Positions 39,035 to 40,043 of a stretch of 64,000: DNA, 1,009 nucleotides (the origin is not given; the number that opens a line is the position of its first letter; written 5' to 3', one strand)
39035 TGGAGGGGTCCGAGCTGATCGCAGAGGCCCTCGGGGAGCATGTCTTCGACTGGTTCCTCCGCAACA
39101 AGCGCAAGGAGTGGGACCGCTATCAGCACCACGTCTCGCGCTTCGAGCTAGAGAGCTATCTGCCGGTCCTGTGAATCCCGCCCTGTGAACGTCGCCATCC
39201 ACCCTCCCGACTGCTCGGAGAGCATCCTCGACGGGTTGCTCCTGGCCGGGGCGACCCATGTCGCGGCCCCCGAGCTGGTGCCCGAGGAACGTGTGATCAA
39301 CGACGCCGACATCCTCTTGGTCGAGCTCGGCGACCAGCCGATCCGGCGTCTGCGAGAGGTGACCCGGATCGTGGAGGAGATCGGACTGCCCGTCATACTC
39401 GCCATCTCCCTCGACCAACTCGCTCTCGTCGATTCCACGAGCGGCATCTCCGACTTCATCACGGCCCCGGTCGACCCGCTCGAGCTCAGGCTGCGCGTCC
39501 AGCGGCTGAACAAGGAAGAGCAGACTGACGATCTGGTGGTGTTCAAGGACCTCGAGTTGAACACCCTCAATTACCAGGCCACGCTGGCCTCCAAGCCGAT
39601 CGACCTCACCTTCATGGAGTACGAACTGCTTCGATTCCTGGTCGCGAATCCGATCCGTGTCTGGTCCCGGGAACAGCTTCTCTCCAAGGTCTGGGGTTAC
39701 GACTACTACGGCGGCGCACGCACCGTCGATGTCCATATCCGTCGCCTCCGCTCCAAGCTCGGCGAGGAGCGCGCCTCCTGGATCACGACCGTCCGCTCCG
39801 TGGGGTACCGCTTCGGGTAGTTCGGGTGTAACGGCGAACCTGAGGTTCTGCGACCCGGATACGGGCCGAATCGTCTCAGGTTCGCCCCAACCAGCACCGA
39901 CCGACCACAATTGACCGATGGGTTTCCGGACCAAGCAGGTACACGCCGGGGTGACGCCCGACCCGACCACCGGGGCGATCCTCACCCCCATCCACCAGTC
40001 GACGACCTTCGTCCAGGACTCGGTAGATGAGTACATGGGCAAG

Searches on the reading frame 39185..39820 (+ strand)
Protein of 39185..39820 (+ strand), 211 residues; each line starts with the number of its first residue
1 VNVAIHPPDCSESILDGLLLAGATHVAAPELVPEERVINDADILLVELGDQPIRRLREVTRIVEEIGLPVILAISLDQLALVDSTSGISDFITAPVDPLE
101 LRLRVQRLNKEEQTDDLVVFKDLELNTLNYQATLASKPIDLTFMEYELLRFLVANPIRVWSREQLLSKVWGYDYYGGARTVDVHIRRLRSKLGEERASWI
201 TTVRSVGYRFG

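Call 25: search_protein_families(library=pfam, proteins=[window:39185-39820:+], max_evalue=0.00001)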
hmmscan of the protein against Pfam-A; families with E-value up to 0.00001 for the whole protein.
window:39185-39820:+ (211 aa): 1 family
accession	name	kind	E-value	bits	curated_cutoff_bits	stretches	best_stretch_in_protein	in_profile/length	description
PF00486.34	Trans_reg_C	-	1.4e-26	92.8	26.2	1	137-210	2-77/77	Transcriptional regulatory protein, C terminal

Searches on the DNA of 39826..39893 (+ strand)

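Call 19: build_rna_model(alignment_id=A2, structure=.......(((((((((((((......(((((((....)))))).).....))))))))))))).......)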
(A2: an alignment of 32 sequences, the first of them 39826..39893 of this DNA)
Model R1 built from alignment A2 (32 sequences, 70 columns); structure: as given.
model positions 68; base pairs 20; branch points 0; effective number of sequences 8.39; information 0.826 bits per position. Calibrated on 0.2 Mb of random sequence (short: E-values are rough).
structure used (alignment columns):
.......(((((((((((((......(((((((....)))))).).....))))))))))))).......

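Call 20: search_with_rna_model(model_id=R1, sources=[window, L001, L002, L004, L005, L007, L008, L009, L010, L011, L012, L013, L014, L015, L016, L017, L018, L019, L021, L022, L023, L024, L025, L026, L027, L028, L029, L030, L031, L032, L033], max_evalue=1)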
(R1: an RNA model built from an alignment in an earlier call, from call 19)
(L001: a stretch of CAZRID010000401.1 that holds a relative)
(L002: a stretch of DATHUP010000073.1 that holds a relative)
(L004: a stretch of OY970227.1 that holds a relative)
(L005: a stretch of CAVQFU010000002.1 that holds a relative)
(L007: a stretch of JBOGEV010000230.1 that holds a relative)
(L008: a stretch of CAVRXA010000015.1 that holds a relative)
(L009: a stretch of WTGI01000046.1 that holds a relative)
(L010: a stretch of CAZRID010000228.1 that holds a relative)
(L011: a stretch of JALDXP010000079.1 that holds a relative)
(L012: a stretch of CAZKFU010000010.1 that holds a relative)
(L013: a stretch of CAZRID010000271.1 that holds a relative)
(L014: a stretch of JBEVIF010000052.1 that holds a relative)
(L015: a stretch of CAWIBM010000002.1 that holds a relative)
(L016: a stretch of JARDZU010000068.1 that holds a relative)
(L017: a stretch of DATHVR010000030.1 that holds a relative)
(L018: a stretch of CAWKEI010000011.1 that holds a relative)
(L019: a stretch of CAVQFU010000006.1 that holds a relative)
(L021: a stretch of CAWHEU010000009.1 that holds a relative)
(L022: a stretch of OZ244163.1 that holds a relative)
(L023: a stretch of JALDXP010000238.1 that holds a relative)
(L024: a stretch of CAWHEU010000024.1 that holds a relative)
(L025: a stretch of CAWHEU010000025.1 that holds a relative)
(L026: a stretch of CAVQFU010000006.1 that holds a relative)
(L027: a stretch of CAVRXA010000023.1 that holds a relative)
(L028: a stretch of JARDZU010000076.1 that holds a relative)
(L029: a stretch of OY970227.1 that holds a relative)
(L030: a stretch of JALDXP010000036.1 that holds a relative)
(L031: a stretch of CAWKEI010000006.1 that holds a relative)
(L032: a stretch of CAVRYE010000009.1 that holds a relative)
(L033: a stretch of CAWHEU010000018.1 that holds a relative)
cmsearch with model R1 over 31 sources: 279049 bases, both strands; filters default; matches with E-value up to 1: 89.
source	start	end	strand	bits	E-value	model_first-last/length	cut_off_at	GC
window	39826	39893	+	77.3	7.7e-24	1-68/68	no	0.62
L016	270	337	-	76.7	1.2e-23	1-68/68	no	0.62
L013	511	578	-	76.1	2e-23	1-68/68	no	0.49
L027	5494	5561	-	75.1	4.5e-23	1-68/68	no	0.57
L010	77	144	-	72.8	2.8e-22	1-68/68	no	0.57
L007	5663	5730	+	72.7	3e-22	1-68/68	no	0.57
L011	7784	7851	-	72.5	3.6e-22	1-68/68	no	0.72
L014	57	124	-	72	5.3e-22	1-68/68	no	0.6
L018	4356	4423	-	71.9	5.4e-22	1-68/68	no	0.59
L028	1716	1783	-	71.9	5.7e-22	1-68/68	no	0.59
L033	985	1052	-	70.8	1.4e-21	1-68/68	no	0.72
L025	1668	1735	-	70.7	1.5e-21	1-68/68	no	0.59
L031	4166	4233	+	69.9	2.8e-21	1-68/68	no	0.51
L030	1513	1580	-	69.2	4.9e-21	1-68/68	no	0.53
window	49731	49798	-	68.6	7.9e-21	1-68/68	no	0.59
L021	1978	2045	-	68.5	8.6e-21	1-68/68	no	0.57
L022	5736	5803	+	66.5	4.2e-20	1-68/68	no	0.56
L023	1610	1677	+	65.3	1e-19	1-68/68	no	0.57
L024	5033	5100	-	65.3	1.1e-19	1-68/68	no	0.6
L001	942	1009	-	65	1.3e-19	1-68/68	no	0.5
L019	4962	5029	+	63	6.7e-19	1-68/68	no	0.57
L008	2178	2244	+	62.8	7.9e-19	1-68/68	no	0.55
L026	2298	2365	+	61.6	2e-18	1-68/68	no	0.63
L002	5354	5421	+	60.4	5e-18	1-68/68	no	0.59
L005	1573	1640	-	60.3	5.7e-18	1-68/68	no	0.68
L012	6181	6248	+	60.3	5.8e-18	1-68/68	no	0.57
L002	5354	5421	-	58.6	2.2e-17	1-68/68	no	0.59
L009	1722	1789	-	55.2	3.3e-16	1-68/68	no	0.66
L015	96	164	+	55.1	3.5e-16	1-68/68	no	0.55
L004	211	279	+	54.6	5.3e-16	1-68/68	no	0.58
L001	860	927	+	53.7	1.1e-15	1-68/68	no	0.5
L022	5736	5803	-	50.6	1.3e-14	1-68/68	no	0.56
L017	572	640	-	49.5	2.9e-14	1-68/68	no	0.54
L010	4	71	+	47.5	1.4e-13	1-68/68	no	0.54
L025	1596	1661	+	47.5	1.5e-13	1-68/68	no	0.64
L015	96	164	-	46.1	4.5e-13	1-68/68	no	0.55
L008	2178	2244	-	45.3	8.4e-13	1-68/68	no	0.55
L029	4159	4227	-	44.7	1.3e-12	1-68/68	no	0.64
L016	270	337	+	43.9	2.5e-12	1-68/68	no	0.62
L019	5032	5099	-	43.5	3.5e-12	1-68/68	no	0.62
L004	211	280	-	43.2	4.4e-12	1-68/68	no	0.59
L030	1442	1509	+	43.2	4.5e-12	1-68/68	no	0.62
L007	5663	5730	-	41.9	1.2e-11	1-68/68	no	0.57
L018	4356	4423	+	41.6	1.6e-11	1-68/68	no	0.59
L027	5494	5561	+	41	2.6e-11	1-68/68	no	0.57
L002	5281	5348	+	39.7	7.4e-11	1-68/68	no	0.56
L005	1504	1570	+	39.2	1.1e-10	1-68/68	no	0.63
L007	5748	5787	-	37.9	2.9e-10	15-54/68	no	0.5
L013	511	578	+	37.5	4.2e-10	1-68/68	no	0.49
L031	4166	4233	-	37.3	4.7e-10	1-68/68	no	0.51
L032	7845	7906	+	36.6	8.4e-10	1-68/68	no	0.63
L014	57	124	+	35.3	2.4e-09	1-68/68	no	0.6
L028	1717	1783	+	33.8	7.4e-09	1-68/68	no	0.6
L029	4231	4299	-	32.1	2.9e-08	1-68/68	no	0.65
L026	2370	2437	-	31.7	4e-08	1-68/68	no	0.6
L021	1907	1974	+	31.1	6.5e-08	1-68/68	no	0.63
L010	76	144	+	30.8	8.4e-08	1-68/68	no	0.58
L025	1668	1735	+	29.7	2e-07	1-68/68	no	0.59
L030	1512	1580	+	28.1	7.1e-07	1-68/68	no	0.54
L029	4159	4227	+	27.9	8.3e-07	1-68/68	no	0.64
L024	5034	5101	+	27.8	8.9e-07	1-68/68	no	0.62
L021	1978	2045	+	27.7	1e-06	1-68/68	no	0.57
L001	860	927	-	25.8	4.3e-06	1-68/68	no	0.5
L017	482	532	-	24.8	9.5e-06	1-68/68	no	0.57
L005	1608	1659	+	24.7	1.1e-05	1-68/68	no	0.69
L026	2300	2365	-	24.1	1.8e-05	1-68/68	no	0.64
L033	985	1052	+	24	1.8e-05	1-68/68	no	0.72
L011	7783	7851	+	22.7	5e-05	1-68/68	no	0.71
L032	7845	7877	-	20.4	0.00032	1-68/68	no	0.67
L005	1476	1535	-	20.4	0.00033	1-68/68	no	0.72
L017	499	531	+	19.7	0.00055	1-68/68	no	0.55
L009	1731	1780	+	19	0.00096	10-59/68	no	0.64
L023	1610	1677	-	17.9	0.0023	1-68/68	no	0.57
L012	6181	6248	-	17.3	0.0038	1-68/68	no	0.57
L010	4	71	-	17.1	0.0046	1-68/68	no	0.54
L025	1596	1663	-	16.2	0.009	1-68/68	no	0.63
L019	4962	5029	-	16.2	0.0094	1-68/68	no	0.57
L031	2156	2188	+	15.2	0.02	14-55/68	no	0.58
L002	5281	5342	-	15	0.024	1-68/68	no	0.53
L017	572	640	+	13.8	0.063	1-68/68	no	0.54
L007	5748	5787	+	13.4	0.081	15-54/68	no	0.5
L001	953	998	+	13.1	0.11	12-57/68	no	0.46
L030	1442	1498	-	11.6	0.35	1-68/68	no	0.6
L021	1907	1963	-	11.5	0.37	1-68/68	no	0.61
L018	574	650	-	11.4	0.41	1-68/68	no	0.65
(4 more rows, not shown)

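Call 38: search_with_rna_model(model_id=R1, sources=[L034, L035, L036, L037, L038, L041, L042, L043, L045, L046, L048, L049, L054, L055, L056, L057, L059, L050, L039, L047], max_evalue=0.01)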
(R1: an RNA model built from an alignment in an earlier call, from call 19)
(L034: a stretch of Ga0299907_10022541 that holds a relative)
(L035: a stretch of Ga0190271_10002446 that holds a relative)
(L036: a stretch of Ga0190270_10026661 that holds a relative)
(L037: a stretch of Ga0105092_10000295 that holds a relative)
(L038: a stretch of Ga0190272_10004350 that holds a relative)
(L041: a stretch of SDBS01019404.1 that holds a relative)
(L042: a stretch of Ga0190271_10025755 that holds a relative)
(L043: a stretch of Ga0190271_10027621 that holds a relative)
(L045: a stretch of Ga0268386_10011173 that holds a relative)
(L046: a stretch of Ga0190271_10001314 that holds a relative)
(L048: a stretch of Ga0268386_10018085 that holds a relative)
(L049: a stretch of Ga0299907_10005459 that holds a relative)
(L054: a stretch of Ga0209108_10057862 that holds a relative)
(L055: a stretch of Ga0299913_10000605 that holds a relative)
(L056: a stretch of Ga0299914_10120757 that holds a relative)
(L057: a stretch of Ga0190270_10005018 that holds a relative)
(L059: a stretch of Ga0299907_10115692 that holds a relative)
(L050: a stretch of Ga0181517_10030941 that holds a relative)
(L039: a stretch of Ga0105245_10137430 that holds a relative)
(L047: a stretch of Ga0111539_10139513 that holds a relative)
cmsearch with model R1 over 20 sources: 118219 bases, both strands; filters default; matches with E-value up to 0.01: 46.
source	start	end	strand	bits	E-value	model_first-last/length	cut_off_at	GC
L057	1925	1992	-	79.1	7.8e-25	1-68/68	no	0.63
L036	2735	2802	-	76.7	5.1e-24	1-68/68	no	0.62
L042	3080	3147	+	71.9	2.4e-22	1-68/68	no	0.59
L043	3343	3410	+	67.7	6.6e-21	1-68/68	no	0.59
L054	168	235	-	67.6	7.5e-21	1-68/68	no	0.59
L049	3528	3595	+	65.8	3e-20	1-68/68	no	0.62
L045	6804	6871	-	65.5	3.8e-20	1-68/68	no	0.63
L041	1885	1952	+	61.7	7.6e-19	1-68/68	no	0.59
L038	5791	5858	-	60.6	1.9e-18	1-68/68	no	0.51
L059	86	153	+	59.4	4.7e-18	1-68/68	no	0.59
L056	1573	1640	+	58.7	8.3e-18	1-68/68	no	0.6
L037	5421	5487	+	58.4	1.1e-17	1-68/68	no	0.63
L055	6901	6968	-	58.1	1.4e-17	1-68/68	no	0.56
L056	2114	2181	-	57.6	2e-17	1-68/68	no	0.56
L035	4540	4607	-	57.1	2.9e-17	1-68/68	no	0.54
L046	8105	8173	-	56.5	4.8e-17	1-68/68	no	0.59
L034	671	738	-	55.9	7.8e-17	1-68/68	no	0.54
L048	2296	2363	-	55.9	7.8e-17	1-68/68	no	0.54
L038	4568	4635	+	54.4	2.6e-16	1-68/68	no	0.53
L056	1573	1640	-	51.2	3.3e-15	1-68/68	no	0.6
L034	599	666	+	51.2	3.4e-15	1-68/68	no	0.63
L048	2224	2291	+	51.2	3.4e-15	1-68/68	no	0.63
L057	1925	1992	+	49.5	1.2e-14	1-68/68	no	0.63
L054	168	235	+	48.4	3e-14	1-68/68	no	0.59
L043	3414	3481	-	45.6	2.9e-13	1-68/68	no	0.59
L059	86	153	-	45.5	3.1e-13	1-68/68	no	0.59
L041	1885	1952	-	44.9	5e-13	1-68/68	no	0.59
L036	2735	2802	+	43.9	1e-12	1-68/68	no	0.62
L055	6901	6968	+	40.9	1.2e-11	1-68/68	no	0.56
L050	955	1016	+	36.6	3.6e-10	1-68/68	no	0.63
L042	3080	3146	-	33.8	3.2e-09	1-68/68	no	0.6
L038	4568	4635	-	33.6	3.7e-09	1-68/68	no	0.53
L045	6804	6871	+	33.6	3.9e-09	1-68/68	no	0.63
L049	3528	3595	-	33.1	5.7e-09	1-68/68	no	0.62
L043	3343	3411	-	31.3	2.4e-08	1-68/68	no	0.59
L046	8105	8173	+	28.4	2.4e-07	1-68/68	no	0.59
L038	5800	5849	+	25.4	2.6e-06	10-59/68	no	0.5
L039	1302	1372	+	23.8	9.3e-06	1-68/68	no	0.69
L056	2114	2181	+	23.3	1.4e-05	1-68/68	no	0.56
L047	1081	1151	-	22.4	2.7e-05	1-68/68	no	0.7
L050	955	987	-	20.4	0.00014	1-68/68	no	0.67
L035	4551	4596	+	18.6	0.00058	12-57/68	no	0.52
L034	681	728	+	16.4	0.0032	11-58/68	no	0.58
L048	2306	2353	+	16.4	0.0032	11-58/68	no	0.58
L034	599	666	-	15.7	0.0055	1-68/68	no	0.63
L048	2224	2291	-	15.7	0.0055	1-68/68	no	0.63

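Call 45: search_with_rna_model(model_id=R1, sources=[L060, L061, L062], max_evalue=1)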
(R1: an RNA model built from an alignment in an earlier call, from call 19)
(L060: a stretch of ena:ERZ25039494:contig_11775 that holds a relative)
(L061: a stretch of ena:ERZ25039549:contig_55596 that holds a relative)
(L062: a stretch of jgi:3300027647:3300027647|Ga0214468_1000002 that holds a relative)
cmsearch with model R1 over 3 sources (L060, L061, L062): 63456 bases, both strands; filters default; matches with E-value up to 1: 6.
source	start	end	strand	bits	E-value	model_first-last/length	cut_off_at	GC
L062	9843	9910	+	43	1.2e-12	1-68/68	no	0.57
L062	9915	9981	-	37.4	1e-10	1-68/68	no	0.57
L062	9843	9904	-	14.3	0.0096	1-68/68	no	0.55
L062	9915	9982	+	12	0.059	1-68/68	no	0.57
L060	3764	3844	+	11.9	0.061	1-68/68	no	0.6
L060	7617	7665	+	10.5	0.2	1-68/68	no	0.59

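Call 52: search_with_rna_model(model_id=R1, sources=[L063, L064], max_evalue=1)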
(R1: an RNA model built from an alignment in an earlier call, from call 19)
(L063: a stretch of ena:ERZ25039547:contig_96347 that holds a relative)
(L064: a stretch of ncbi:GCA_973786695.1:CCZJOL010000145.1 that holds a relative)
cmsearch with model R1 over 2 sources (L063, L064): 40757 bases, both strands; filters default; matches with E-value up to 1: 7.
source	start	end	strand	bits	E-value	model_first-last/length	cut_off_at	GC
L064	8356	8423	-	54.5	8.3e-17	1-68/68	no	0.57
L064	8253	8320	+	52.1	5.6e-16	1-68/68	no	0.54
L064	8356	8423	+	35.3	3.3e-10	1-68/68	no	0.57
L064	8253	8320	-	27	2.6e-07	1-68/68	no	0.54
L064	12627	12659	-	10.1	0.17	1-68/68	no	0.58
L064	7544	7598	+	9.9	0.19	1-68/68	no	0.69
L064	12617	12635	+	9.1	0.38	26-44/68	no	0.53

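Call 57: search_with_rna_model(model_id=R1, sources=[window, L001, L002, L004, L005, L007, L008, L009, L010, L011, L012, L013, L014, L015, L016, L017, L018, L019, L021, L022, L023, L024, L025, L026, L027, L028, L029, L030, L031, L033, L034, L035, L036, L037, L038, L041, L042, L043, L045, L046, L049, L054, L055, L056, L057, L059, L062, L064], max_evalue=1e-7, make_alignment=true)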
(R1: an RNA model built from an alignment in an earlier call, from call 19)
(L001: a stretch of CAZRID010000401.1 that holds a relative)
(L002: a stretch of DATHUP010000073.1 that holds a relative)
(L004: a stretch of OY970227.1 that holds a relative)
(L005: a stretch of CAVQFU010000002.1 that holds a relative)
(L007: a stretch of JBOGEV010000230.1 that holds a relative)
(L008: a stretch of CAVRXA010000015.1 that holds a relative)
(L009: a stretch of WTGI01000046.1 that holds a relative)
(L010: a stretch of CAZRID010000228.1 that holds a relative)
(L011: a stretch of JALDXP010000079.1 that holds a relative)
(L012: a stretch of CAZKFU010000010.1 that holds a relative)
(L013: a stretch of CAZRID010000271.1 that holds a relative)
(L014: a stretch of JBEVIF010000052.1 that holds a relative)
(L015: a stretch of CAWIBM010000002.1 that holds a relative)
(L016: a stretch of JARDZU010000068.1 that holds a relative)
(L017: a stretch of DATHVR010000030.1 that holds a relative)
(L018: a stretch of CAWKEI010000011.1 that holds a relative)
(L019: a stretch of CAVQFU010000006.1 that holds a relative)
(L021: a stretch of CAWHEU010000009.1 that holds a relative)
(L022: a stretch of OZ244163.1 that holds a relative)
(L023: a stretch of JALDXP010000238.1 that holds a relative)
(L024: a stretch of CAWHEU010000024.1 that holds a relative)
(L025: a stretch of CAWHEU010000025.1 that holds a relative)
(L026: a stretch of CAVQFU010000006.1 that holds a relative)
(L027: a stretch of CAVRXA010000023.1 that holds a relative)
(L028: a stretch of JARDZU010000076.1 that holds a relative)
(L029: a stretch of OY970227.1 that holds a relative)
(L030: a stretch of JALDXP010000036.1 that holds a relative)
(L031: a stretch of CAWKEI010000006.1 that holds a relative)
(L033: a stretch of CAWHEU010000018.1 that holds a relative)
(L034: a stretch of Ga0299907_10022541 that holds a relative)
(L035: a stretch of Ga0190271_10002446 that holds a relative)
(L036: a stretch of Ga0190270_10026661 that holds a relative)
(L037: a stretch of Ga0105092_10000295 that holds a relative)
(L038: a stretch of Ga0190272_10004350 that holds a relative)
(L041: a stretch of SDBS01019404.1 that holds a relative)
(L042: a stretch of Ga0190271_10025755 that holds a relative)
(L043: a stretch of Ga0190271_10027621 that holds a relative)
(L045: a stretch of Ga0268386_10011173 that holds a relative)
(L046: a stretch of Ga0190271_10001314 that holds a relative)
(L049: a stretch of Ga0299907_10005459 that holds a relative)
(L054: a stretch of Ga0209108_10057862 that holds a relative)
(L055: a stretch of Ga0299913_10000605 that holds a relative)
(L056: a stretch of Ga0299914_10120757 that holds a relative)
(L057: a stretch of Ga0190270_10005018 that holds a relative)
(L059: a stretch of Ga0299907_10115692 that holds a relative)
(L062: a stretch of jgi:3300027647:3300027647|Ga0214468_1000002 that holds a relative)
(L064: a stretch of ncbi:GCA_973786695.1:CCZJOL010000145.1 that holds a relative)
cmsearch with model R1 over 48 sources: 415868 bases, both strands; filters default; matches with E-value up to 1e-7: 94.
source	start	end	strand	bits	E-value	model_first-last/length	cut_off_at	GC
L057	1925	1992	-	79.1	2.7e-24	1-68/68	no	0.63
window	39826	39893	+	77.3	1.1e-23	1-68/68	no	0.62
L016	270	337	-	76.7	1.8e-23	1-68/68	no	0.62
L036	2735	2802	-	76.7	1.8e-23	1-68/68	no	0.62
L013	511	578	-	76.1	3e-23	1-68/68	no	0.49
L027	5494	5561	-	75.1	6.8e-23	1-68/68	no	0.57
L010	77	144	-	72.8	4.2e-22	1-68/68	no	0.57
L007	5663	5730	+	72.7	4.5e-22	1-68/68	no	0.57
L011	7784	7851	-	72.5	5.3e-22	1-68/68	no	0.72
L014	57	124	-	72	7.9e-22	1-68/68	no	0.6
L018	4356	4423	-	71.9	8.1e-22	1-68/68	no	0.59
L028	1716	1783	-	71.9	8.5e-22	1-68/68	no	0.59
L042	3080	3147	+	71.9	8.5e-22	1-68/68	no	0.59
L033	985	1052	-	70.8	2e-21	1-68/68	no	0.72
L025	1668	1735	-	70.7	2.2e-21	1-68/68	no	0.59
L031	4166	4233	+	69.9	4.2e-21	1-68/68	no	0.51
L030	1513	1580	-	69.2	7.4e-21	1-68/68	no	0.53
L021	1978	2045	-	68.5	1.3e-20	1-68/68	no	0.57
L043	3343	3410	+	67.7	2.3e-20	1-68/68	no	0.59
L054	168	235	-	67.6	2.6e-20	1-68/68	no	0.59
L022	5736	5803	+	66.5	6.2e-20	1-68/68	no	0.56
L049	3528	3595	+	65.8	1e-19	1-68/68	no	0.62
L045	6804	6871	-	65.5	1.3e-19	1-68/68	no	0.63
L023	1610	1677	+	65.3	1.5e-19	1-68/68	no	0.57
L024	5033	5100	-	65.3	1.6e-19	1-68/68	no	0.6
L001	942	1009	-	65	2e-19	1-68/68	no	0.5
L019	4962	5029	+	63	1e-18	1-68/68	no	0.57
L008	2178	2244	+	62.8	1.2e-18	1-68/68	no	0.55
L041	1885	1952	+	61.7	2.7e-18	1-68/68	no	0.59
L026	2298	2365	+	61.6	3e-18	1-68/68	no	0.63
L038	5791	5858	-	60.6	6.6e-18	1-68/68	no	0.51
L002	5354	5421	+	60.4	7.5e-18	1-68/68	no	0.59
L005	1573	1640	-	60.3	8.4e-18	1-68/68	no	0.68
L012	6181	6248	+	60.3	8.7e-18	1-68/68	no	0.57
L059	86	153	+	59.4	1.7e-17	1-68/68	no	0.59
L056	1573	1640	+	58.7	2.9e-17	1-68/68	no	0.6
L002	5354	5421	-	58.6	3.3e-17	1-68/68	no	0.59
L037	5421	5487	+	58.4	3.9e-17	1-68/68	no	0.63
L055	6901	6968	-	58.1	5e-17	1-68/68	no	0.56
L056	2114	2181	-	57.6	6.9e-17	1-68/68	no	0.56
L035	4540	4607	-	57.1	1e-16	1-68/68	no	0.54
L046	8105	8173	-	56.5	1.7e-16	1-68/68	no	0.59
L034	671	738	-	55.9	2.7e-16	1-68/68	no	0.54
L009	1722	1789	-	55.2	5e-16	1-68/68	no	0.66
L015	96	164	+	55.1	5.2e-16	1-68/68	no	0.55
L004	211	279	+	54.6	7.9e-16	1-68/68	no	0.58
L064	8356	8423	-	54.5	8.4e-16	1-68/68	no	0.57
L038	4568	4635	+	54.4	9.1e-16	1-68/68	no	0.53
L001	860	927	+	53.7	1.6e-15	1-68/68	no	0.5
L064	8253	8320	+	52.1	5.7e-15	1-68/68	no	0.54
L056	1573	1640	-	51.2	1.2e-14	1-68/68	no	0.6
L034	599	666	+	51.2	1.2e-14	1-68/68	no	0.63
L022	5736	5803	-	50.6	1.9e-14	1-68/68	no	0.56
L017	572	640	-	49.5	4.3e-14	1-68/68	no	0.54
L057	1925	1992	+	49.5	4.4e-14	1-68/68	no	0.63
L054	168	235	+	48.4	1.1e-13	1-68/68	no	0.59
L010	4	71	+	47.5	2.1e-13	1-68/68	no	0.54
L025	1596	1661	+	47.5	2.3e-13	1-68/68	no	0.64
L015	96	164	-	46.1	6.6e-13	1-68/68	no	0.55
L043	3414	3481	-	45.6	1e-12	1-68/68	no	0.59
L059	86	153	-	45.5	1.1e-12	1-68/68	no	0.59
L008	2178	2244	-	45.3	1.3e-12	1-68/68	no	0.55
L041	1885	1952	-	44.9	1.8e-12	1-68/68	no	0.59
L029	4159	4227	-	44.7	1.9e-12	1-68/68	no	0.64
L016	270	337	+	43.9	3.7e-12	1-68/68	no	0.62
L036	2735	2802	+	43.9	3.7e-12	1-68/68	no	0.62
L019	5032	5099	-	43.5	5.2e-12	1-68/68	no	0.62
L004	211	280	-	43.2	6.6e-12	1-68/68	no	0.59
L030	1442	1509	+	43.2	6.7e-12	1-68/68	no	0.62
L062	9843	9910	+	43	7.9e-12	1-68/68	no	0.57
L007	5663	5730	-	41.9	1.8e-11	1-68/68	no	0.57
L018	4356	4423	+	41.6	2.3e-11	1-68/68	no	0.59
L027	5494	5561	+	41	3.8e-11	1-68/68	no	0.57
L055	6901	6968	+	40.9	4.2e-11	1-68/68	no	0.56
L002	5281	5348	+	39.7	1.1e-10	1-68/68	no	0.56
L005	1504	1570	+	39.2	1.6e-10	1-68/68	no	0.63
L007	5748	5787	-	37.9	4.4e-10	15-54/68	no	0.5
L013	511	578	+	37.5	6.3e-10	1-68/68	no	0.49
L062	9915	9981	-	37.4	6.5e-10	1-68/68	no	0.57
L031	4166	4233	-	37.3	7e-10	1-68/68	no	0.51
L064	8356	8423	+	35.3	3.4e-09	1-68/68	no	0.57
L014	57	124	+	35.3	3.5e-09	1-68/68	no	0.6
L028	1717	1783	+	33.8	1.1e-08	1-68/68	no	0.6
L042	3080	3146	-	33.8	1.1e-08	1-68/68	no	0.6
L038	4568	4635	-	33.6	1.3e-08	1-68/68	no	0.53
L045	6804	6871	+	33.6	1.4e-08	1-68/68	no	0.63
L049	3528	3595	-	33.1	2e-08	1-68/68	no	0.62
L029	4231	4299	-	32.1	4.4e-08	1-68/68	no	0.65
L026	2370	2437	-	31.7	5.9e-08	1-68/68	no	0.6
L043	3343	3411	-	31.3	8.5e-08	1-68/68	no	0.59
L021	1907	1974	+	31.1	9.7e-08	1-68/68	no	0.63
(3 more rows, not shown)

Alignment A5: 94 matches aligned to the model, 93 columns, each read 5' to 3' on its own strand. Consensus structure (alignment columns), stored with it:
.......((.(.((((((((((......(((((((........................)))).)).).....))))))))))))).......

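Call 61: search_with_rna_model(model_id=R1, source=window, filters=off, max_evalue=10)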
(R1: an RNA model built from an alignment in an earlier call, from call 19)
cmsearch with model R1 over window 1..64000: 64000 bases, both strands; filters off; matches with E-value up to 10: 44.
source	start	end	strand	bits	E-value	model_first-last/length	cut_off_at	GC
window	39826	39893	+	77.3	1.8e-24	1-68/68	no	0.62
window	49731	49798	-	68.6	1.8e-21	1-68/68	no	0.59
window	49661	49727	+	52.3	7.2e-16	1-68/68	no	0.64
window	39826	39893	-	42.2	2.2e-12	1-68/68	no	0.62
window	49731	49798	+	19.7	0.00013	1-68/68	no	0.59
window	49661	49726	-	16.6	0.0015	1-68/68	no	0.65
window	1072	1114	-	14.5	0.0083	1-68/68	no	0.6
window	20450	20482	+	10.5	0.2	1-68/68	no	0.61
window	6688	6731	-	10.1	0.27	1-68/68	no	0.66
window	4940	4975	+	9.9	0.3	1-68/68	no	0.64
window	43847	43878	+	9.9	0.32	1-68/68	no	0.78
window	57866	57919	+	9.6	0.39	1-68/68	no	0.7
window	51840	51877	-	8.8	0.76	1-68/68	no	0.74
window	13833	13907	+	8.6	0.89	1-68/68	no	0.61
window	35299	35365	-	7.9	1.5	1-68/68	no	0.7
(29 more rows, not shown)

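Call 87: search_with_rna_model(model_id=R1, sources=[L065, L066], max_evalue=1)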
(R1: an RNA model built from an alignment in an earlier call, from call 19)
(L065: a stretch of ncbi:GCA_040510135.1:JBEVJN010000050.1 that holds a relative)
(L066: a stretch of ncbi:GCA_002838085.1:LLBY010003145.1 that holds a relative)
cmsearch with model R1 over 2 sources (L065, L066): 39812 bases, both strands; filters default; matches with E-value up to 1: 0.
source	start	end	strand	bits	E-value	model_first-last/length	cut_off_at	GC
